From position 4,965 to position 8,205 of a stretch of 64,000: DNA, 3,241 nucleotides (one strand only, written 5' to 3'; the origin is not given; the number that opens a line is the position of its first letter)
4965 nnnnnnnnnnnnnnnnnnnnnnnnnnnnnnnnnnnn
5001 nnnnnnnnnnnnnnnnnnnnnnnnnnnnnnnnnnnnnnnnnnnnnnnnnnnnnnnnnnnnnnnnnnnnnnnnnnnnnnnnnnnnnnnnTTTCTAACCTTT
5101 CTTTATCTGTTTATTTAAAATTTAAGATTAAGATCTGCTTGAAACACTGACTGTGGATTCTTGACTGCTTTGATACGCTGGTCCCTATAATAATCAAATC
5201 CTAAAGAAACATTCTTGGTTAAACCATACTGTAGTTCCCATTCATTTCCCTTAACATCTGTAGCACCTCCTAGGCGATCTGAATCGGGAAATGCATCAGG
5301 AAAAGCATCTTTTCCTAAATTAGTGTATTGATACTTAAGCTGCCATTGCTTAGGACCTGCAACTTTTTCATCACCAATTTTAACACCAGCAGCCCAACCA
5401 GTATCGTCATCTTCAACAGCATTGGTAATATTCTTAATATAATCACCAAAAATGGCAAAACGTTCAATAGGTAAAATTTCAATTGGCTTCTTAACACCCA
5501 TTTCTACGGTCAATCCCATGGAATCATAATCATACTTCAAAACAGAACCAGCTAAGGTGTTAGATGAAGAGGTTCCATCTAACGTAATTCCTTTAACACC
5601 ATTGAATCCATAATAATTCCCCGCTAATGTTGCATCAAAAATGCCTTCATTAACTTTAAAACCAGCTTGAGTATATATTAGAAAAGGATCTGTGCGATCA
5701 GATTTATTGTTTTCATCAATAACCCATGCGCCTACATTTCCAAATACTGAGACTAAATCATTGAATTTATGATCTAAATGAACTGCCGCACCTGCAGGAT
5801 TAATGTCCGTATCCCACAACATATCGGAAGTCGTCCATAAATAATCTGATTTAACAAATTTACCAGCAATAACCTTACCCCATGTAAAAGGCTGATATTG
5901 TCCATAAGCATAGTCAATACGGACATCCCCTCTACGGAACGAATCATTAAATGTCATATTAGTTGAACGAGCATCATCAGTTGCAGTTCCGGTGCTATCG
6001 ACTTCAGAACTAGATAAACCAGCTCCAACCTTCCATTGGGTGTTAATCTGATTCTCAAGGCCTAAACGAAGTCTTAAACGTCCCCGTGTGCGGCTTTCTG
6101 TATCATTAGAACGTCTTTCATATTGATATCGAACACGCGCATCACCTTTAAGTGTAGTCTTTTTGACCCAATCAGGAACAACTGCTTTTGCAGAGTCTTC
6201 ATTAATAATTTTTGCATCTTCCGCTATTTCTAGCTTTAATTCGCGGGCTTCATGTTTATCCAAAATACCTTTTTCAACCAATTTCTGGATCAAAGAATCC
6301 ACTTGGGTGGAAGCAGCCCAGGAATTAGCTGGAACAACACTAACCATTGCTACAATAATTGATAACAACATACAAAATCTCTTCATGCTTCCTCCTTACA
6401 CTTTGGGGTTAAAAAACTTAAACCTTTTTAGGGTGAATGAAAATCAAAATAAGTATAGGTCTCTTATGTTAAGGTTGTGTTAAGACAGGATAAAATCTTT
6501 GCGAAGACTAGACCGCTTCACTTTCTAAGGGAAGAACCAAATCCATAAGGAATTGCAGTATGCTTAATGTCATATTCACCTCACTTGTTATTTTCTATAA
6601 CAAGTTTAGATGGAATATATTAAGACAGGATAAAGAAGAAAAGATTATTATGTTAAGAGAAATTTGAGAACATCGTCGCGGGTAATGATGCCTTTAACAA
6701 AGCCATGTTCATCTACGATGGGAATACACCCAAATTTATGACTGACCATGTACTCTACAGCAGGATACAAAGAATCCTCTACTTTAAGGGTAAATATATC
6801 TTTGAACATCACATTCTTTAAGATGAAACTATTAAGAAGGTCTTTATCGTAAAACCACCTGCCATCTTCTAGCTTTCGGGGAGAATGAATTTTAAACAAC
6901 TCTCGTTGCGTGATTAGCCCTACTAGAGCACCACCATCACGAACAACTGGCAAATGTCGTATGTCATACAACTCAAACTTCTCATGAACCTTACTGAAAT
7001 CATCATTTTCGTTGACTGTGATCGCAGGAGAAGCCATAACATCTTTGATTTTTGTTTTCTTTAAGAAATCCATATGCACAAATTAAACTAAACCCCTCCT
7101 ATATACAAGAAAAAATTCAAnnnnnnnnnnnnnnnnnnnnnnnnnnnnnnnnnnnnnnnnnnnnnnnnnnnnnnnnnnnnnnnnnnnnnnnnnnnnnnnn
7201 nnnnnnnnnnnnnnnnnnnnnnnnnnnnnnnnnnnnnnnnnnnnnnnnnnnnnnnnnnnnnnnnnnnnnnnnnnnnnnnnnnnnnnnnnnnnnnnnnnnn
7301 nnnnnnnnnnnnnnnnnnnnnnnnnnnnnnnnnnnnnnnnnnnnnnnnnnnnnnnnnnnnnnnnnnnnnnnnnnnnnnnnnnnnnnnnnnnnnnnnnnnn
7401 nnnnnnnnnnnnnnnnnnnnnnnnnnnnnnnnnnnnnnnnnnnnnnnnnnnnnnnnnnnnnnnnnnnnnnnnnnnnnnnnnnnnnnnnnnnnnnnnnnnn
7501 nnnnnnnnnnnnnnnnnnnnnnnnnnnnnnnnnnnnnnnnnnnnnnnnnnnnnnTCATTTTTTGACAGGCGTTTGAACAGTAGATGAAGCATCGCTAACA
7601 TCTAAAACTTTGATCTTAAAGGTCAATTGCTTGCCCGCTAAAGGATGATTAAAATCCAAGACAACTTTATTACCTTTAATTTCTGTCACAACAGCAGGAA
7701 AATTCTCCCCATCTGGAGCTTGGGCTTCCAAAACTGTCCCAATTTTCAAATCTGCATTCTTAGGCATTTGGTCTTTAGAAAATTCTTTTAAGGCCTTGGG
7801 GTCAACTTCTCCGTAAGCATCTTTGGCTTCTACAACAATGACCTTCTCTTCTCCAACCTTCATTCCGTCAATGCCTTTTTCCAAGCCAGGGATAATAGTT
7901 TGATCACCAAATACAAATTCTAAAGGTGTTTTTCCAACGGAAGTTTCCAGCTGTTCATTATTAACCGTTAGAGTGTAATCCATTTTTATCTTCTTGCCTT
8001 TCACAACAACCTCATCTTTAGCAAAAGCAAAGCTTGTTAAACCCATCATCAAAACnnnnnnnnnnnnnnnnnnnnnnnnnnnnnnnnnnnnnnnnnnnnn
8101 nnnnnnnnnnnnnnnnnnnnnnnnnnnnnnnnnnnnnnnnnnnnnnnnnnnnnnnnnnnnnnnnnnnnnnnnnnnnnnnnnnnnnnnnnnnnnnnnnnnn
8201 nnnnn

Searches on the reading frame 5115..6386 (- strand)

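Call 25: search_protein_families(library=pfam, proteins=[window:5115-6386:-], max_evalue=0.001)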
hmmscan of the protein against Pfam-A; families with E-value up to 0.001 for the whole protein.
window:5115-6386:- (423 aa): 1 family
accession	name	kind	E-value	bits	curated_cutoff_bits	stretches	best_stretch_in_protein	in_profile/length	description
PF16930.11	Porin_5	-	1.4e-38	133.2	22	3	93-270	153-334/535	Putative porin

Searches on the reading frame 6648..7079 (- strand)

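Call 8: search_protein_families(library=pfam, proteins=[window:6648-7079:-], max_evalue=0.1)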
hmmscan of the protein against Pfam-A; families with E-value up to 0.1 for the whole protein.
window:6648-7079:- (143 aa): 2 families
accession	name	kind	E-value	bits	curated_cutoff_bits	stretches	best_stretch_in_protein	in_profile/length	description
PF00571.33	CBS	-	4.7e-27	94.5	24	2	88-142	2-56/57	CBS domain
PF06601.17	Orthopox_F6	-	0.019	15.6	27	0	91-125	22-56/72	Orthopoxvirus F6 protein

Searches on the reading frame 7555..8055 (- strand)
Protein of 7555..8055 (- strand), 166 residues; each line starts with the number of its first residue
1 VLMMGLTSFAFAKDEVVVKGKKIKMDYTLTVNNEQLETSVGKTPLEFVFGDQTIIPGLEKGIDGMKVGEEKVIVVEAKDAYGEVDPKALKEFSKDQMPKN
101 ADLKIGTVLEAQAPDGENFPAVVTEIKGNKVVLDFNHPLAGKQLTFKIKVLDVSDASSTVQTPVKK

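Call 8: search_protein_families(library=pfam, proteins=[window:7555-8055:-], max_evalue=0.1)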
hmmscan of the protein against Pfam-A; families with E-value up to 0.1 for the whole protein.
window:7555-8055:- (166 aa): 3 families
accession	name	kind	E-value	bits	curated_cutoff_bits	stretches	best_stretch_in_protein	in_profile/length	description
PF00254.34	FKBP_C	-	2.1e-15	57.2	21.1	1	16-103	4-87/94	FKBP-type peptidyl-prolyl cis-trans isomerase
PF22199.2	FKBP26_IF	-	0.043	14.2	27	0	122-139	29-46/46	FKBP26, IF domain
PF00630.25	Filamin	-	0.073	14.4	26.9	0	56-148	12-80/93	Filamin/ABP280 repeat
